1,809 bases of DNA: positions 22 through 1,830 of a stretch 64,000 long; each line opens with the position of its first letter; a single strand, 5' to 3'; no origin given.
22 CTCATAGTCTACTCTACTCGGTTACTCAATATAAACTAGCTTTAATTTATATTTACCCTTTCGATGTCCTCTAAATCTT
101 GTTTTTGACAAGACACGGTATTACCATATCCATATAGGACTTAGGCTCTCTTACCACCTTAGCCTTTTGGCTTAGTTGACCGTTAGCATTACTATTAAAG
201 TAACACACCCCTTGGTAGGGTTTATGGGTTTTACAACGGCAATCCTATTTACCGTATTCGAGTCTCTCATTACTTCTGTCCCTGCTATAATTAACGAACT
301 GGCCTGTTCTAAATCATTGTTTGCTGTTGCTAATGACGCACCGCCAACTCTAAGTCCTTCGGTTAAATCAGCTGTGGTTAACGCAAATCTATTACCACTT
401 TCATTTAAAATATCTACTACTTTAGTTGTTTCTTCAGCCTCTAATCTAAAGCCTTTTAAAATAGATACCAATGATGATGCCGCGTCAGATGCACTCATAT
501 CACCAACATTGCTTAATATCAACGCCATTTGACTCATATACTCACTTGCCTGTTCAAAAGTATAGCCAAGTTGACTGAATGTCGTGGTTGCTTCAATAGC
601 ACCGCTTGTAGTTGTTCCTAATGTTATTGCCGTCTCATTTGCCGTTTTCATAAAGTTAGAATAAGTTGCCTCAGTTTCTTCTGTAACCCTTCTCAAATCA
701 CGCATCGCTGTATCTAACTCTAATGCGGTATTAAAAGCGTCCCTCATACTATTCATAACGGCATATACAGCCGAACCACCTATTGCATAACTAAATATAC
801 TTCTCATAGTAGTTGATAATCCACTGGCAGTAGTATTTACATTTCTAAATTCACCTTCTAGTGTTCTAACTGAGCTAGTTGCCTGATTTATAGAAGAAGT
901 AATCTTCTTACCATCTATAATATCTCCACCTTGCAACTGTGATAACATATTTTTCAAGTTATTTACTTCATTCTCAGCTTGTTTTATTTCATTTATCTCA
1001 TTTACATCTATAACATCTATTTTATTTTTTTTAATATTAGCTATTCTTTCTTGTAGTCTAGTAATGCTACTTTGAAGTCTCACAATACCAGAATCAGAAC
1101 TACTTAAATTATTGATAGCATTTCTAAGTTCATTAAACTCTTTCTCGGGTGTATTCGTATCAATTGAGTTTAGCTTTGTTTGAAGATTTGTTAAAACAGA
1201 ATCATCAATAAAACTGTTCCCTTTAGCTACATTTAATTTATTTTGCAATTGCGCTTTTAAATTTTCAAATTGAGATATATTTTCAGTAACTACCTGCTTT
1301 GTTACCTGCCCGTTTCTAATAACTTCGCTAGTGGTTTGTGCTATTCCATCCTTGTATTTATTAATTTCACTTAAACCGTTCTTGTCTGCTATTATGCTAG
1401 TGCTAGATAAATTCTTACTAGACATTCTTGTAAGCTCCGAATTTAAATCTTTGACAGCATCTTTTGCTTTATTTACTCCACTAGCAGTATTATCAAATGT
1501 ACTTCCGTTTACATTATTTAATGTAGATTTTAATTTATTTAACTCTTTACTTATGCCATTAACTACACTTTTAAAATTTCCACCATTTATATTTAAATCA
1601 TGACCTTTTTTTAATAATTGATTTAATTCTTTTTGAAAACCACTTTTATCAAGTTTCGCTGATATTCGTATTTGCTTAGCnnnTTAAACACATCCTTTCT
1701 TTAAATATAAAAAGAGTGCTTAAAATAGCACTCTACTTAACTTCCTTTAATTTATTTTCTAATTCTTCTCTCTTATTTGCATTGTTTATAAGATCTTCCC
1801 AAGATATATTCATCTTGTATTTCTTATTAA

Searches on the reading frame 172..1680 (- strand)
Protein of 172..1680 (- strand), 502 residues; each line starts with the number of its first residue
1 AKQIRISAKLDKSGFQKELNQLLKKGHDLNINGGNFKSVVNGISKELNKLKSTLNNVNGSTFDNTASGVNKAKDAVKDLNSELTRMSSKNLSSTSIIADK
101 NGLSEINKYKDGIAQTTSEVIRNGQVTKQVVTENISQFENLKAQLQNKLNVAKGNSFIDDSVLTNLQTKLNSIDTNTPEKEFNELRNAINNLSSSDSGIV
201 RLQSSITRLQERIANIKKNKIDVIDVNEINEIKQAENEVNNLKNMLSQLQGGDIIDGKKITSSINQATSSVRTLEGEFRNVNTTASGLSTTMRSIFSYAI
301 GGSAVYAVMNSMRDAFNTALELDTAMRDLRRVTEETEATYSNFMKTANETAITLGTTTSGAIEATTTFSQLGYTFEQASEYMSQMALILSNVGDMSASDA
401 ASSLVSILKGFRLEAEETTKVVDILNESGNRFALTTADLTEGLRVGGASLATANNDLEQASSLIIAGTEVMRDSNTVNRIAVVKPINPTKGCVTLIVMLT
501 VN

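Call 58: search_protein_families(library=phrogs, proteins=[window:172-1680:-], max_evalue=0.00001)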
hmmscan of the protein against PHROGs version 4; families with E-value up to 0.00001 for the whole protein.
window:172-1680:- (502 aa): 14 families
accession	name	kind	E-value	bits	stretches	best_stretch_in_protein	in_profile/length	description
phrog_4211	-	tail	9.5e-39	133.3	1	105-474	396-766/2625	tail length tape measure protein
phrog_14917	-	tail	2e-23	82.9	1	258-474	276-490/2249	tail length tape measure protein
phrog_13137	-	tail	1.4e-20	74.4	1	34-474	78-536/541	tail length tape measure protein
phrog_28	-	tail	2.3e-14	54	1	79-464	46-428/1228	tail length tape measure protein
phrog_4704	-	tail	2.6e-13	50.5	1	3-464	10-363/625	tail length tape measure protein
phrog_1533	-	tail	3.1e-13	49.2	1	2-464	8-397/1688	tail length tape measure protein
phrog_1272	-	tail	2.6e-11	43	1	178-469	124-412/1606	tail length tape measure protein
phrog_167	-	tail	1.4e-10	40.6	1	35-468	71-444/1555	tail length tape measure protein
phrog_5218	-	unknown function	8.6e-10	38.4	1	25-443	8-354/1599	-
phrog_14441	-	tail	6.1e-09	37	1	264-453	14-212/241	tail length tape measure protein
phrog_9696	-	tail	1.8e-07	30.3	1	250-461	18-222/1415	tail length tape measure protein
phrog_788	-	tail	3.5e-06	28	0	109-251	150-290/297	tail protein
phrog_991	-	tail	4.7e-06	25.4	1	179-471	155-451/1966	tail length tape measure protein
phrog_37649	-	tail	5.2e-06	24.9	1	303-454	441-591/2006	tail length tape measure protein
